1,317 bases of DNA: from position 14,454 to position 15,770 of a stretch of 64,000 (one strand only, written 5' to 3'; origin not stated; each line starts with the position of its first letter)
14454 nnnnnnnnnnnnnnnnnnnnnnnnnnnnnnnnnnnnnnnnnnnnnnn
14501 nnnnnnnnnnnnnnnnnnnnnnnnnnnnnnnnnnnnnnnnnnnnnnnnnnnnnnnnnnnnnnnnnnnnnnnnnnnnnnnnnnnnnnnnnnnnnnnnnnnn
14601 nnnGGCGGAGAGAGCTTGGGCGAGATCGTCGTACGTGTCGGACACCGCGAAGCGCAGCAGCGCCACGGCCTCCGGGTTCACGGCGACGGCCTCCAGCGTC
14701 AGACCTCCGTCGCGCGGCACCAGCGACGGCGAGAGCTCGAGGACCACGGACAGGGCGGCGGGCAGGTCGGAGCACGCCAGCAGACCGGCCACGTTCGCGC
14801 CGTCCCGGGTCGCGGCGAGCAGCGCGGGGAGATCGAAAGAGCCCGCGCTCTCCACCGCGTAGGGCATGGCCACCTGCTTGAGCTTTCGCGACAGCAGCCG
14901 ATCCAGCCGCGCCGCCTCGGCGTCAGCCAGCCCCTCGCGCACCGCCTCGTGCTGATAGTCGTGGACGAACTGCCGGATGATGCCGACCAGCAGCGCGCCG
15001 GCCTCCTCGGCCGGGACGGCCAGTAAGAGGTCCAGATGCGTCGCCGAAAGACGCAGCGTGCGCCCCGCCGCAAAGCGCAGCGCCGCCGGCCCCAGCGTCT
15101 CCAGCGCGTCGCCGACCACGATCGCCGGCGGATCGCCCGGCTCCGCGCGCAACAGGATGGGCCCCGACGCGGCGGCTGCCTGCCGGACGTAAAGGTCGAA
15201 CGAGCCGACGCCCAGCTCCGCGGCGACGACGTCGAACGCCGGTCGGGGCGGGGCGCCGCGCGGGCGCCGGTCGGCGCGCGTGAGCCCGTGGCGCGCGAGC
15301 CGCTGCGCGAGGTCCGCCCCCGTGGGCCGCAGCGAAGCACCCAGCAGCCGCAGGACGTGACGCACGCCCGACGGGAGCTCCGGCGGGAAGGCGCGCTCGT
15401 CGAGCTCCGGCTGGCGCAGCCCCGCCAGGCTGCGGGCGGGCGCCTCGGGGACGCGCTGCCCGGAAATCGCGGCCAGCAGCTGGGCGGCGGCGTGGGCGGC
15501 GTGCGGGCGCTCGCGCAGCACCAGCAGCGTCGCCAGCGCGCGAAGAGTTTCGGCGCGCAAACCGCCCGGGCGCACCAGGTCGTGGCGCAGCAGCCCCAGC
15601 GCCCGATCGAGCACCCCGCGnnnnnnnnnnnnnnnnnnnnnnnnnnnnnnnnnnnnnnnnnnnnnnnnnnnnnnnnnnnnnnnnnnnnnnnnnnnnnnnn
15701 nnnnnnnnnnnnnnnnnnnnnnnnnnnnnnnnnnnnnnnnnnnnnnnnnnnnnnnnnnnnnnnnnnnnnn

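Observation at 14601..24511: Translationally coupled pair of paralogous ~1,650-aa TPR-like giants with acidic N-termini and a shared uncharacterised C-terminal domain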

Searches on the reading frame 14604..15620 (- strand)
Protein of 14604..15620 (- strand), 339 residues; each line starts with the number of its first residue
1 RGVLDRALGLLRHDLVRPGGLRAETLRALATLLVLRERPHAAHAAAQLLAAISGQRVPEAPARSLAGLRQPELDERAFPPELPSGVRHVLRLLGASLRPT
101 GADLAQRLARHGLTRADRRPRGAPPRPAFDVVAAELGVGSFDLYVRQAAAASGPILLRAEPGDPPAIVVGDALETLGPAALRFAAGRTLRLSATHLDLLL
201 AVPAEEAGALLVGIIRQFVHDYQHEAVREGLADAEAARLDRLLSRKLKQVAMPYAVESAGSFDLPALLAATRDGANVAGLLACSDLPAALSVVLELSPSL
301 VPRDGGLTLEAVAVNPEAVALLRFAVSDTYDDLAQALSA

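Call 10: search_solved_structures(query=window:14604-15503:-, max_evalue=10)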
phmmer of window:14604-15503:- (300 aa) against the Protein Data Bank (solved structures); distinct sequences matched with E-value up to 10: 1.
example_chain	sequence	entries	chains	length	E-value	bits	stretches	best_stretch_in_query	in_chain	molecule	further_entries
5by2_A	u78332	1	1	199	0.73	12.5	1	175-248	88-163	Phosphoheptose isomerase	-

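Call 12: find_homologous_proteins(query=window:14604-15620:-, max_evalue=0.001)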
Query window:14604-15620:- (339 aa): 51 proteins with E <= 0.001 among 8000 candidates.
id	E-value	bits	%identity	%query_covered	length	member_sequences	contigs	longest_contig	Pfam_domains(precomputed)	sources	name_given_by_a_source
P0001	1.0e-178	611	91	99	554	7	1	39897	PF14559.13,PF23914.2,PF13176.13,PF13432.13,PF13428.13,PF07719.24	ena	-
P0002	3.5e-135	468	71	100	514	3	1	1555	PF14559.13,PF13432.13,PF07719.24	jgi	-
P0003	6.6e-126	438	68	100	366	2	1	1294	-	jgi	jgi:hypothetical protein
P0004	1.1e-117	411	63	100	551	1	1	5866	PF14559.13,PF13432.13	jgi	jgi:Tfp pilus assembly protein PilF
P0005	1.0e-110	388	65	93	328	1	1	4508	-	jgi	jgi:hypothetical protein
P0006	1.5e-110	387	61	100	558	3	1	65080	PF14559.13,PF13432.13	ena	-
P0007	2.1e-107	377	61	100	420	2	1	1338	PF14559.13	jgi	jgi:hypothetical protein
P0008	6.4e-107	376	59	100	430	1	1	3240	-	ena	-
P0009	9.6e-106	372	63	97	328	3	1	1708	-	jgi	jgi:hypothetical protein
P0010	1.0e-103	365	59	100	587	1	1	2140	PF14559.13,PF23914.2,PF13181.13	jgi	jgi:tetratricopeptide (TPR) repeat protein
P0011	1.1e-101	358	65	82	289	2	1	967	-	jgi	jgi:hypothetical protein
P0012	1.3e-100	355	66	80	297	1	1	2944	-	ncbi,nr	ncbi:MAG TPA: hypothetical protein VHO06_03185, partial [Polyangia bacterium]|nr:hypothetical protei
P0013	1.7e-100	355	65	83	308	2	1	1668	-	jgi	-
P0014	2.7e-97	344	61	82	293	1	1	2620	-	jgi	jgi:hypothetical protein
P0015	3.0e-95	337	61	84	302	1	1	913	-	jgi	-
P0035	1.9e-65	239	48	100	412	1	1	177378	-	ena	-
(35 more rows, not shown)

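Call 14: find_encoding_contigs(protein=P0006, flank=10000, max_places=3)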
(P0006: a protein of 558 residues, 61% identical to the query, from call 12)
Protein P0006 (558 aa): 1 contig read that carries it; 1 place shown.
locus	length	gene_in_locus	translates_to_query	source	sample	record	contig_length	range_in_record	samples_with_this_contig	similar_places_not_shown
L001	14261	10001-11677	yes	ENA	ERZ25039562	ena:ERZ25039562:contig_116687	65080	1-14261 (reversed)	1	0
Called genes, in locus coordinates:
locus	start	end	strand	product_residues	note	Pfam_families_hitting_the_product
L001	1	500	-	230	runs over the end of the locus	PF01012:ETF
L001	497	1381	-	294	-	PF01012:ETF (weak)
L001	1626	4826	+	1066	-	PF13181:TPR_8 (faint)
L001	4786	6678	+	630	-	PF13428:TPR_14 (faint), PF14559:TPR_19 (faint)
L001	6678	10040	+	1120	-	-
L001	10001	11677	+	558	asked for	PF13432:TPR_16, PF14559:TPR_19 (faint)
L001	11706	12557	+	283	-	PF00069:Pkinase, PF07714:PK_Tyr_Ser-Thr, PF06293:Kdo (weak)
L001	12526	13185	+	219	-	-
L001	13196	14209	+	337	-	PF01244:Peptidase_M19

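Call 15: find_encoding_contigs(protein=P0035, flank=10000, max_places=3)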
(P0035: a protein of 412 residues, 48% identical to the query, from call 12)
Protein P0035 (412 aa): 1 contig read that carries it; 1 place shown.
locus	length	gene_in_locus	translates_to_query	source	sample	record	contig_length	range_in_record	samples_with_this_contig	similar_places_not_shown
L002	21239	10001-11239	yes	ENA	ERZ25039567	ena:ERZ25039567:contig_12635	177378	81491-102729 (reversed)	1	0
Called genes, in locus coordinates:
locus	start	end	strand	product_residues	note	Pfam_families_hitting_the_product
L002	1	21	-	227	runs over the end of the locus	PF01012:ETF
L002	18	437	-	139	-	-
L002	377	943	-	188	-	PF01012:ETF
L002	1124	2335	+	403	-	-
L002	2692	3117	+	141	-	-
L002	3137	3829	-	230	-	-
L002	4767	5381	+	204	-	-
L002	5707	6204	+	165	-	-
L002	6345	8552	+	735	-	-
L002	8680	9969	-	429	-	-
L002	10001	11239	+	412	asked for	-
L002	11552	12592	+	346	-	PF00069:Pkinase, PF07714:PK_Tyr_Ser-Thr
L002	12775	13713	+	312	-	PF01244:Peptidase_M19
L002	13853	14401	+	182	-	PF13273:DUF4064 (faint)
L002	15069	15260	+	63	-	-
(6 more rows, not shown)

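Call 30: find_related_loci(query=A3, collection=genome_contigs, flank=10000)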
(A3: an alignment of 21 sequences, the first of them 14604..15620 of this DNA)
Query A3 (339 aa) in genome_contigs; peptide patterns used: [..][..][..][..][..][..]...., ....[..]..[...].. (x = any residue, [..] = any of these).
161 stretches matched a pattern; 40 encode a relative of the query (tblastn E <= 1e-3); 40 distinct loci.
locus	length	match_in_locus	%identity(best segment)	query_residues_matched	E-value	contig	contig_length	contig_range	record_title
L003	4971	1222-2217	94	1-332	4e-180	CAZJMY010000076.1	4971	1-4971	MAG TPA_asm: uncultured Myxococcales bacterium isolate binchicken_co84_298 genome assembly, contig: k141_1836778, whole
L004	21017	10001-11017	86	1-339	1e-158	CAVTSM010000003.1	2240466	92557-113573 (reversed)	MAG: uncultured proteobacterium isolate MFD09368.bin.2.175 genome assembly, contig: contig_1268, whole genome shotgun se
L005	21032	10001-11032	74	1-339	4e-133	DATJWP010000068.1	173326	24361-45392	MAG TPA_asm: Polyangia bacterium isolate SMAG_U15102 k141_1928755, whole genome shotgun sequence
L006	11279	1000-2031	75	1-338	2e-132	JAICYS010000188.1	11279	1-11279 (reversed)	MAG: Myxococcota bacterium isolate LS_ISSM_2_bin.42 k141_4890478_length_11279_cov_46.0000, whole genome shotgun sequence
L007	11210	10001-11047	66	1-337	8e-121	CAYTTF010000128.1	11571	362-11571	MAG TPA_asm: uncultured Myxococcales bacterium isolate binchicken_co54_184 genome assembly, contig: NODE_10103_length_11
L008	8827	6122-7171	66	1-338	2e-120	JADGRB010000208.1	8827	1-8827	MAG: Proteobacteria bacterium isolate Chersky.8_6 contig-100_627, whole genome shotgun sequence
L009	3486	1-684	93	111-338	9e-122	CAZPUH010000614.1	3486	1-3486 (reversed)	MAG TPA_asm: uncultured Myxococcales bacterium isolate binchicken_co84_299 genome assembly, contig: k141_2711079, whole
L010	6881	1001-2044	65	1-339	1e-117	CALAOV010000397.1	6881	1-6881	MAG TPA_asm: uncultured Myxococcales bacterium isolate ERR1034454_bin.31_CONCOCT_v1.1_MAG genome assembly, contig: ERZ17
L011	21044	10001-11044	63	1-339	6e-117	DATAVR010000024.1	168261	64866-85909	MAG TPA_asm: Polyangia bacterium isolate SMAG_U5604 k141_579115, whole genome shotgun sequence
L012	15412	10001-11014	58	1-338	1e-102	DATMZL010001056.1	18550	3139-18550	MAG TPA_asm: Polyangia bacterium isolate SMAG_U13173 k141_535707, whole genome shotgun sequence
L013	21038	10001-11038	63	1-339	6e-102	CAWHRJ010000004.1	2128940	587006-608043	MAG: uncultured proteobacterium isolate MFD06714.bin.2.117 genome assembly, contig: contig_17567, whole genome shotgun s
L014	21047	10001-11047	59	1-339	4e-101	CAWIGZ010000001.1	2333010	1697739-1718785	MAG: uncultured proteobacterium isolate MFD05502.bin.2.69 genome assembly, contig: contig_1004, whole genome shotgun seq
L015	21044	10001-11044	64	1-339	2e-100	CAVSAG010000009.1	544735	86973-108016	MAG: uncultured proteobacterium isolate MFD05841.bin.2.137 genome assembly, contig: contig_92664, whole genome shotgun s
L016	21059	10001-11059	60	1-339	1e-99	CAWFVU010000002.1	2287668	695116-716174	MAG: uncultured proteobacterium isolate MFD04967.bin.2.10 genome assembly, contig: contig_1530, whole genome shotgun seq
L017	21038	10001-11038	62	1-339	5e-97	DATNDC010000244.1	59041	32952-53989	MAG TPA_asm: Polyangia bacterium isolate SMAG_U11232 k141_1685848, whole genome shotgun sequence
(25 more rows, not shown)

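Call 32: predict_structure(alignment_id=A3)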
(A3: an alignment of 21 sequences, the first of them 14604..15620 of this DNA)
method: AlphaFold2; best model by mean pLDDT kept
length: 339 residues; sequences in the alignment: 21
mean_pLDDT: 91.2   pTM: 0.91
mean pLDDT of the five models: 91.2, 90.7, 89.1, 84.0, 79.6
residues with pLDDT >= 90: 261; 70-90: 62; 50-70: 16; < 50: 0
segments of 3 or more residues with pLDDT < 50: none
pLDDT, mean of each block of 10 residues (from residue 1): 91 88 94 96 96 85 92 92 94 92 88 88 94 95 80 72 91 90 97 95 95 96 95 96 95 93 93 97 96 82 73 92 96 94
secondary structure, 60 per line:
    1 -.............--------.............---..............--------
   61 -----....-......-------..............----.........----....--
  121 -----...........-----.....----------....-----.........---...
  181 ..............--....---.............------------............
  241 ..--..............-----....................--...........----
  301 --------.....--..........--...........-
elements in order: H2-14 H23-35 H39-52 H66-69 H71-76 H84-97 H102-110 H126-136 E142-146 E157-160 E166-170 H171-174 H178-194 H197-200 H204-216 H229-242 H245-258 H264-283 H286-296 H309-313 H316-325 H328-338

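Call 33: search_protein_representatives(alignment_id=A3)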
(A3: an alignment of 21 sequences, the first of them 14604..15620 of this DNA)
Query: 21 sequences, 312 profile positions. Proteins with E-value up to 0.001 (for the whole library): 614; up to 1e-10: 341; up to 1e-30: 144. The best 150 are listed.
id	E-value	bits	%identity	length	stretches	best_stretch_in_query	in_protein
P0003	1.9e-149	513.3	-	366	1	1-312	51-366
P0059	9.0e-147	504.6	-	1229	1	1-312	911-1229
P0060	3.0e-146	502.9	-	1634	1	1-312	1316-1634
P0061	4.5e-137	472.7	-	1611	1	1-311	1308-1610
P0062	2.6e-134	463.6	-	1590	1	1-312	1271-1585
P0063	1.1e-123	428.7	-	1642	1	1-311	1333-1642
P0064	3.1e-106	371.4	-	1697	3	2-311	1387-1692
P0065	1.1e-103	363.0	-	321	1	2-311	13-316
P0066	3.3e-103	361.5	-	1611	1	2-311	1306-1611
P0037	2.1e-102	358.9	-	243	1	63-311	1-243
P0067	2.3e-101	355.4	-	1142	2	2-311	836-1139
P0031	2.0e-98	345.8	-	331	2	1-226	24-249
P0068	1.7e-93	329.6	-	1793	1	3-311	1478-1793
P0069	1.7e-91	323.0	-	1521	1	1-311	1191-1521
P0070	6.8e-89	314.5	-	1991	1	2-311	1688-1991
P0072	1.4e-81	290.5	-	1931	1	4-310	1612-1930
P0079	1.2e-71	257.8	-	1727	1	2-312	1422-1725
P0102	2.8e-52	194.2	-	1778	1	26-306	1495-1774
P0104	4.4e-51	190.3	-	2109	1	4-310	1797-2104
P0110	4.4e-47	177.1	-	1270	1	3-307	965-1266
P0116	1.5e-45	172.1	-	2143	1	9-310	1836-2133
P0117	2.3e-44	168.2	-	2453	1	5-310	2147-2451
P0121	1.7e-42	162.1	-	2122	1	10-310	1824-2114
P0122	1.7e-42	162.0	-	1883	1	5-310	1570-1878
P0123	1.4e-41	159.0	-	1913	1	9-310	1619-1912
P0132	1.6e-39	152.3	-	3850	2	33-306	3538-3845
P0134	9.5e-39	149.7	-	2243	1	10-308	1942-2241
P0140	3.0e-38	148.1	-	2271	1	11-307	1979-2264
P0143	5.7e-38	147.2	-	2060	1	8-311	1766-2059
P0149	1.3e-36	142.8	-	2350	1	10-310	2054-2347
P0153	1.9e-36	142.2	-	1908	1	5-307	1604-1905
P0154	2.0e-36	142.1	-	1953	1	10-307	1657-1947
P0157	3.9e-36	141.2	-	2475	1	11-307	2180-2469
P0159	2.0e-35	138.9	-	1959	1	33-309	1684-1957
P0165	6.2e-35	137.2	-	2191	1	9-304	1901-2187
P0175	1.2e-33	133.0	-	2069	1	11-310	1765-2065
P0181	4.7e-33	131.0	-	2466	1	10-305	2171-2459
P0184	9.5e-33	130.0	-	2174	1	9-312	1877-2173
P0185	1.2e-32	129.7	-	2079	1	41-274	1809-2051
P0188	2.6e-32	128.6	-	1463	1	5-303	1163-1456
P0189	2.7e-32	128.6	-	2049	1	9-298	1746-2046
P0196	3.7e-31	124.8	-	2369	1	38-310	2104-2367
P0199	2.4e-30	122.1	-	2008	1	38-306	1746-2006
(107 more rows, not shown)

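Call 35: list_cluster_members(proteins=[P0117, P0132, P0104, P0116, P0070, P0072, P0149, P0157, P0181, P0060])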
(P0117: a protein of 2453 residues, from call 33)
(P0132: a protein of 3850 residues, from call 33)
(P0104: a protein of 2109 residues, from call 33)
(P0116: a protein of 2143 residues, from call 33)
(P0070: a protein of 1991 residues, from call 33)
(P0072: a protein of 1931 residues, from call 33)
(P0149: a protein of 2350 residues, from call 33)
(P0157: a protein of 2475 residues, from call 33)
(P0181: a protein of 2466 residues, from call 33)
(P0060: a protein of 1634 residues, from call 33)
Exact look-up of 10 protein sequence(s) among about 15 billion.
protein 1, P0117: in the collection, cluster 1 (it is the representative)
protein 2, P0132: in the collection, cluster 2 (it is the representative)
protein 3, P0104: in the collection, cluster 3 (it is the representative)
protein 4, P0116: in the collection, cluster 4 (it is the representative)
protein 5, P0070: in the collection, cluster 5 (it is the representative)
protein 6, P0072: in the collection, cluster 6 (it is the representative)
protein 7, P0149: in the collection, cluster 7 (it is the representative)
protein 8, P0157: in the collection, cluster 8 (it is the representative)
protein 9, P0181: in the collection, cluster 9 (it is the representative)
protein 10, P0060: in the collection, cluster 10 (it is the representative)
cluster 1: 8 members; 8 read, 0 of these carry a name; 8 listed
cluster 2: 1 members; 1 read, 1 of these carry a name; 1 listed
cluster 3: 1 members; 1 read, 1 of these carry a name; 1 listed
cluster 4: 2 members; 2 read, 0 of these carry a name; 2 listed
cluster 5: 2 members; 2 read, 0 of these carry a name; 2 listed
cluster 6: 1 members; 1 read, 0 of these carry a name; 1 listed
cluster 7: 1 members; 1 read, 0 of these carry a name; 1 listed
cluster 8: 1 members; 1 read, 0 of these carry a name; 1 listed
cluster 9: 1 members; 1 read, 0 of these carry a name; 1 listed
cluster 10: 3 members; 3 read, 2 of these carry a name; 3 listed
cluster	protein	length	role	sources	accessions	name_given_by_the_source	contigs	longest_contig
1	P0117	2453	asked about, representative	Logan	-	-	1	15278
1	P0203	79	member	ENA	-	-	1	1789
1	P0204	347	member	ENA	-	-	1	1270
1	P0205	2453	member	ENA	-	-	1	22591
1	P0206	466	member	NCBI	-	-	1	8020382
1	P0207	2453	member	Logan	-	-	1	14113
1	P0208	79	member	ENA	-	-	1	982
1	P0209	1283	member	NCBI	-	-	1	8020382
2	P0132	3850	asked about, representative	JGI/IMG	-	tetratricopeptide (TPR) repeat protein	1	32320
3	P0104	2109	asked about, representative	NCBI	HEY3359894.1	MAG TPA: hypothetical protein VGQ83_41975 [Polyangia bacterium]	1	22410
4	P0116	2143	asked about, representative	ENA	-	-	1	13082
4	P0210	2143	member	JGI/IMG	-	-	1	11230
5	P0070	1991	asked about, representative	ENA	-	-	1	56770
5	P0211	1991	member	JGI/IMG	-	-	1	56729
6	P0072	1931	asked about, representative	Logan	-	-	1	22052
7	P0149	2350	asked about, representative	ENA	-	-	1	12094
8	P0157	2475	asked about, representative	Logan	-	-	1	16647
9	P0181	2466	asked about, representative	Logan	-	-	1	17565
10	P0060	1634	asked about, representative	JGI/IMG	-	hypothetical protein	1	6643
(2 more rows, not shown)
